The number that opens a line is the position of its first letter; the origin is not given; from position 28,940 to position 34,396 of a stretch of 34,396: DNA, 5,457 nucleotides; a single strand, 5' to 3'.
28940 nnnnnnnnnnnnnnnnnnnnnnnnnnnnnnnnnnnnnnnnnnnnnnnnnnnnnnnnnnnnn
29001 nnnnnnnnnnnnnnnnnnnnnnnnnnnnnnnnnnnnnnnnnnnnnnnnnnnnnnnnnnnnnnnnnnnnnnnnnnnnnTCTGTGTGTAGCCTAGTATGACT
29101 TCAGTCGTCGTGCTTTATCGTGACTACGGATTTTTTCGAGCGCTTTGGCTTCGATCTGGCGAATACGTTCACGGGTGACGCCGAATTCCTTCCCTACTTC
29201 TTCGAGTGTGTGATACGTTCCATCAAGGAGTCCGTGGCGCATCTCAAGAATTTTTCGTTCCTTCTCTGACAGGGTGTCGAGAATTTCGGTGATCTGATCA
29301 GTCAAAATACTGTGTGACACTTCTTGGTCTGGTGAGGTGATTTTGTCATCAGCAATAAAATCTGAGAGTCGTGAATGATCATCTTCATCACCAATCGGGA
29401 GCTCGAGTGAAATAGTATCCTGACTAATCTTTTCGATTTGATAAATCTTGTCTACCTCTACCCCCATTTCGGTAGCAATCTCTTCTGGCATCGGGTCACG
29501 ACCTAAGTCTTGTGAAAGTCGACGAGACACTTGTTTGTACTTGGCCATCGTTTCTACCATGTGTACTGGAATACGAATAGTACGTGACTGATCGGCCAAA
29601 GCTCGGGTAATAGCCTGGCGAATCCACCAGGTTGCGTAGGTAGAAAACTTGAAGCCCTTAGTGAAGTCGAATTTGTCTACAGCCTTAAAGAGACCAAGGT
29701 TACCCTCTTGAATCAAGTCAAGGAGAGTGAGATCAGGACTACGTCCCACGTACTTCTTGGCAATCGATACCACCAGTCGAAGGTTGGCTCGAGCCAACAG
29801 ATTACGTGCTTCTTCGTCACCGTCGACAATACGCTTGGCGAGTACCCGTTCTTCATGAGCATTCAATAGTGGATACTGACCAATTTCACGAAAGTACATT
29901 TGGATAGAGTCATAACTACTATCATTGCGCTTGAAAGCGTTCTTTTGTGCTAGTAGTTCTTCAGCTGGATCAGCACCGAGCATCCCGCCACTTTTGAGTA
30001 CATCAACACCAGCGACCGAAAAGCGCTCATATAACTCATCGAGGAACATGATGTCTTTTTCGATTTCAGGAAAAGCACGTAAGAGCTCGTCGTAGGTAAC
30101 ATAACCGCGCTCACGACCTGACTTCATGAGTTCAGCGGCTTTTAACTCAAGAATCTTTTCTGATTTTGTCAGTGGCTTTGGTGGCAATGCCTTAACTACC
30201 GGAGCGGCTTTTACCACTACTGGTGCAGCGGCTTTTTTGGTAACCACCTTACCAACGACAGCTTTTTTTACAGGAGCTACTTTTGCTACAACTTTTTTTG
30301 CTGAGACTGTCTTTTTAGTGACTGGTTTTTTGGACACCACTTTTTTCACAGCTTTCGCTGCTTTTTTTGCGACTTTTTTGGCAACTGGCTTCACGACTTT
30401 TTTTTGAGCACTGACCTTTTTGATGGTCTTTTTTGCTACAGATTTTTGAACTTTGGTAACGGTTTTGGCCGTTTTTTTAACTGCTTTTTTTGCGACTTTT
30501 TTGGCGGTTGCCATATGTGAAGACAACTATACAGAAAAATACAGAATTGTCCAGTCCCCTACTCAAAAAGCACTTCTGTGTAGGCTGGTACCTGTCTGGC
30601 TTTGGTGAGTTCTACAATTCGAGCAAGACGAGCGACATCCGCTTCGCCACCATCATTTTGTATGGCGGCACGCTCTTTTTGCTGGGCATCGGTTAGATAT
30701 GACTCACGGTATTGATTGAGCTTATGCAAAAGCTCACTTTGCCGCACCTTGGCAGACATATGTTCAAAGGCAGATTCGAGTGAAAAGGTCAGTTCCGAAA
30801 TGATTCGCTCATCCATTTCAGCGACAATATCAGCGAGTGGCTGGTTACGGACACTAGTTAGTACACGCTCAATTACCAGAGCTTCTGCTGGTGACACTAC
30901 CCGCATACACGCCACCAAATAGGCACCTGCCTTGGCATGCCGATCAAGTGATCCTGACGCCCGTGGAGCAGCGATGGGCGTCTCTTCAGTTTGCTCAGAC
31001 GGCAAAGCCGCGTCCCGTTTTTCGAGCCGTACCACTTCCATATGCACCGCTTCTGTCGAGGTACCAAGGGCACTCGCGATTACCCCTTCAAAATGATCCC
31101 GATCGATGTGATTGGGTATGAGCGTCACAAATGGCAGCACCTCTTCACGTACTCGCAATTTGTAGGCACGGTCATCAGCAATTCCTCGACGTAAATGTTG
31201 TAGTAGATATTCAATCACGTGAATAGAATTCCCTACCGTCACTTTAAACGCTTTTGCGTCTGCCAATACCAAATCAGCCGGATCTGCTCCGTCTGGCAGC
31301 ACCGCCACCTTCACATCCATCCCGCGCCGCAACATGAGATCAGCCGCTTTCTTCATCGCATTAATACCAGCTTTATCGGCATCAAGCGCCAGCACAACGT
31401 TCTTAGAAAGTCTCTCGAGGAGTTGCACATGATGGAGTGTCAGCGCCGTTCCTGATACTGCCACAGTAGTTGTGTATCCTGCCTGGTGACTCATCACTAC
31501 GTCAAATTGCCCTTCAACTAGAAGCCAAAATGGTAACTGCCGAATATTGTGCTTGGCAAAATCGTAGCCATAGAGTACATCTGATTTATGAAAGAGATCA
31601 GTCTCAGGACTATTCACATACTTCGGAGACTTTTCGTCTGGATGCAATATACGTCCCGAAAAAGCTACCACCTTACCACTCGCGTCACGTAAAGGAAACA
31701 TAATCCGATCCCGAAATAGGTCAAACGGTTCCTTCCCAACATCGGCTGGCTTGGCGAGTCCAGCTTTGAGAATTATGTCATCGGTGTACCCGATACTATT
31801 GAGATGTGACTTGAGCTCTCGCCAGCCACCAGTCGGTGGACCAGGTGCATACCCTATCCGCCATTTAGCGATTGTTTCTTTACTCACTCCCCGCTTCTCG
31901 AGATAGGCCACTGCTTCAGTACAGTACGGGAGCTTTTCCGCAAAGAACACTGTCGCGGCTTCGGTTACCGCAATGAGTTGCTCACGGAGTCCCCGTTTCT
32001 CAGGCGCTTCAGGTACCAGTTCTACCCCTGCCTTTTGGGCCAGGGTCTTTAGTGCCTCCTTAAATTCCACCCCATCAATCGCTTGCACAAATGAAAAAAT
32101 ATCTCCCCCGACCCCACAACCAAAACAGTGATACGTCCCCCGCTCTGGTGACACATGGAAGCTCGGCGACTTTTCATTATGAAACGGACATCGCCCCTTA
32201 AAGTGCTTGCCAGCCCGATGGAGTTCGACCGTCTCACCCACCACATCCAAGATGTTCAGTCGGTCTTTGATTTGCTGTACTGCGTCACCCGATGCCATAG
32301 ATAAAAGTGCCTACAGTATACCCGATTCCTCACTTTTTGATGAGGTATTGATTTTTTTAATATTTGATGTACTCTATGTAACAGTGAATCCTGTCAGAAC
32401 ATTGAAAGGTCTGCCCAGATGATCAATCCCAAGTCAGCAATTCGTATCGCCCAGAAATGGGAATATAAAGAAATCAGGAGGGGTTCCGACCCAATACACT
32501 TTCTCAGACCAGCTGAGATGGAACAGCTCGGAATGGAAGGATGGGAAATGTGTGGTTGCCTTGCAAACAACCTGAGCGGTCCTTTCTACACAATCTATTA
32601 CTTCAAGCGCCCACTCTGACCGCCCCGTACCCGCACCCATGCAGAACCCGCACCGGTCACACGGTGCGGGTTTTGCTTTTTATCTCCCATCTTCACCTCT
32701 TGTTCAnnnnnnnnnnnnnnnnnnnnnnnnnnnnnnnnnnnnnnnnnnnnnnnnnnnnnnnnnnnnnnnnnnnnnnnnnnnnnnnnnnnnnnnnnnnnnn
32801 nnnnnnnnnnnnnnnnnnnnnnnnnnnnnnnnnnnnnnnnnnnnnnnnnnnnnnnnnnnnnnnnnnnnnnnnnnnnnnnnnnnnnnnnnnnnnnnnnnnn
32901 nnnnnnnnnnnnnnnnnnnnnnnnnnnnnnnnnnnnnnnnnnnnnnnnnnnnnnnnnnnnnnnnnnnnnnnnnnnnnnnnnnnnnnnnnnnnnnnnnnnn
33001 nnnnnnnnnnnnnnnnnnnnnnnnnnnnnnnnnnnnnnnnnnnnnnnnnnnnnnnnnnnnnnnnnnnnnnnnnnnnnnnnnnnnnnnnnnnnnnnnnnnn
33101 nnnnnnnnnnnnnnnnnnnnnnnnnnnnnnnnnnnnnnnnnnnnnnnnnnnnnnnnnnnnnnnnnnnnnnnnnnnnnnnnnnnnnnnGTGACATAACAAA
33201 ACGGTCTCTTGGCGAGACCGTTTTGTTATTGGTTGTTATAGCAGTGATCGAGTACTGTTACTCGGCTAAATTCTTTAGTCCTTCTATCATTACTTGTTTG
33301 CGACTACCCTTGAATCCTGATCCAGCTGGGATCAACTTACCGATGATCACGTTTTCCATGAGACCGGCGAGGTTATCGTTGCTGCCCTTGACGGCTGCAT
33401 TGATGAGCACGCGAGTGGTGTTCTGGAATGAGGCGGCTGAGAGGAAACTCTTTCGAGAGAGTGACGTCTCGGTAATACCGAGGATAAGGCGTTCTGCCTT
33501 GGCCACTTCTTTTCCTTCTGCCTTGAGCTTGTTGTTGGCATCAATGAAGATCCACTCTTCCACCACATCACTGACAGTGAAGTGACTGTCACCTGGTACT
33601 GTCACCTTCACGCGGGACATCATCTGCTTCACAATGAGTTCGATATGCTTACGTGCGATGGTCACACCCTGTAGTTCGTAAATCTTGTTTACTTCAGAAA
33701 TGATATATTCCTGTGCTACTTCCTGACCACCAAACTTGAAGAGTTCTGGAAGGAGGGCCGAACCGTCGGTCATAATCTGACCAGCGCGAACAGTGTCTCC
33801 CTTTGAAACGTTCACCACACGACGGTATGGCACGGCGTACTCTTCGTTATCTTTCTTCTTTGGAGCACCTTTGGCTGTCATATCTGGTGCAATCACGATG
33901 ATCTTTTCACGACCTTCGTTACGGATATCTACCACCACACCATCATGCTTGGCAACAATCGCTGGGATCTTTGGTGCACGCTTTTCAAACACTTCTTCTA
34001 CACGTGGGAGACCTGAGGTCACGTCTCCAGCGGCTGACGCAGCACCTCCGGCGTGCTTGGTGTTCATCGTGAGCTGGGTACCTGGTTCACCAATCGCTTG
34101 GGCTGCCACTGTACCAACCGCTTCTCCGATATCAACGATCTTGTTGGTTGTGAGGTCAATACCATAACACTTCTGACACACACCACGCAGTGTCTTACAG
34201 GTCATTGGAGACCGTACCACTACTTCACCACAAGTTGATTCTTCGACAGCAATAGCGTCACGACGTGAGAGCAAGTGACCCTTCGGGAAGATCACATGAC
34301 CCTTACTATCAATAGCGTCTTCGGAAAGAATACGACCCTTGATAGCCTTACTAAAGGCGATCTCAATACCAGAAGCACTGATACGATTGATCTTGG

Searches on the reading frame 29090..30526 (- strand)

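Call 27: search_protein_families(library=pfam, proteins=[window:29090-30526:-], max_evalue=0.001)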
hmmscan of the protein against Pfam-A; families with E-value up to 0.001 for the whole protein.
window:29090-30526:- (478 aa): 5 families
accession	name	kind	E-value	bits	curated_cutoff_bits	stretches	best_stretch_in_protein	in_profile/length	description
PF04539.22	Sigma70_r3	-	1.1e-21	77.2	25.3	1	325-401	1-76/78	Sigma-70 region 3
PF04542.20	Sigma70_r2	-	1.3e-21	76.6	24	1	244-316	1-71/71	Sigma-70 region 2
PF04545.22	Sigma70_r4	-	4.6e-17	61.7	24.1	1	416-467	2-49/50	Sigma-70, region 4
PF00140.25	Sigma70_r1_2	-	1.7e-14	53.9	22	1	206-239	1-34/34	Sigma-70 factor, region 1.2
PF03979.19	Sigma70_r1_1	-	4.6e-09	36.6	22.5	1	131-181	8-58/81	Sigma-70 factor, region 1.1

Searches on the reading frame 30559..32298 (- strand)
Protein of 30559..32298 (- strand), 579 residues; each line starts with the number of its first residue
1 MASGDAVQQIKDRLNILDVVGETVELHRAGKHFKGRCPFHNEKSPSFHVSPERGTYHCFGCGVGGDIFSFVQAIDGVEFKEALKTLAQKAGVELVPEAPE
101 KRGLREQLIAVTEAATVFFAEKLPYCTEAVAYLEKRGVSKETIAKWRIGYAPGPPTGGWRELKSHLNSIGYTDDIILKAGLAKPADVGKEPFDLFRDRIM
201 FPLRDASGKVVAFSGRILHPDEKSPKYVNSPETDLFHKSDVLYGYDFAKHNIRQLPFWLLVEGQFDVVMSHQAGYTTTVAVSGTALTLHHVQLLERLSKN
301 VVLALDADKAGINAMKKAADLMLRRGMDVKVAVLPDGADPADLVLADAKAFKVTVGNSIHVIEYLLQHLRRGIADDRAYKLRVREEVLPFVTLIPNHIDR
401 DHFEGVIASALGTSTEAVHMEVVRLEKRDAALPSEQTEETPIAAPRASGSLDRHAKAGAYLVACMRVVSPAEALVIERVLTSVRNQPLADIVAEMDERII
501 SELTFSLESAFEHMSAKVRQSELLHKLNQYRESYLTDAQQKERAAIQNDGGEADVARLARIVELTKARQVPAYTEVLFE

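Call 27: search_protein_families(library=pfam, proteins=[window:30559-32298:-], max_evalue=0.001)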
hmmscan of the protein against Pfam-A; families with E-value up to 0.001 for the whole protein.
window:30559-32298:- (579 aa): 6 families
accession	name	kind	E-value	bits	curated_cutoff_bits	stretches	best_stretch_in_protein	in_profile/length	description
PF08275.17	DNAG_N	-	3.3e-37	127.9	26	1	122-248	5-127/128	DNA primase catalytic core, N-terminal domain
PF01807.25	Zn_ribbon_DnaG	-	6.9e-35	119.2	24.9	1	5-94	4-93/98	CHC2 zinc finger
PF13155.12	Toprim_2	-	5e-19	68.9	22.1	1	260-343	2-87/88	Toprim-like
PF13662.12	Toprim_4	-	8.1e-17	61.7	25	1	260-331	5-83/85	Toprim domain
PF01751.28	Toprim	-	2.6e-10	40.8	23.1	1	260-331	4-93/96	Toprim domain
PF13362.12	Toprim_3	-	1.9e-08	35.1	27.2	1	259-346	3-91/95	Toprim domain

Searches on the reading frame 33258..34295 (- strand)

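Call 27: search_protein_families(library=pfam, proteins=[window:33258-34295:-], max_evalue=0.001)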
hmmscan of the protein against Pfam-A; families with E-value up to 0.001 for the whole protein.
window:33258-34295:- (345 aa): 1 family
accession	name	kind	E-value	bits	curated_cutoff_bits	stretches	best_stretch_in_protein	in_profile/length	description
PF04998.22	RNA_pol_Rpb1_5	-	8.1e-35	121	28.5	1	38-278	56-263/267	RNA polymerase Rpb1, domain 5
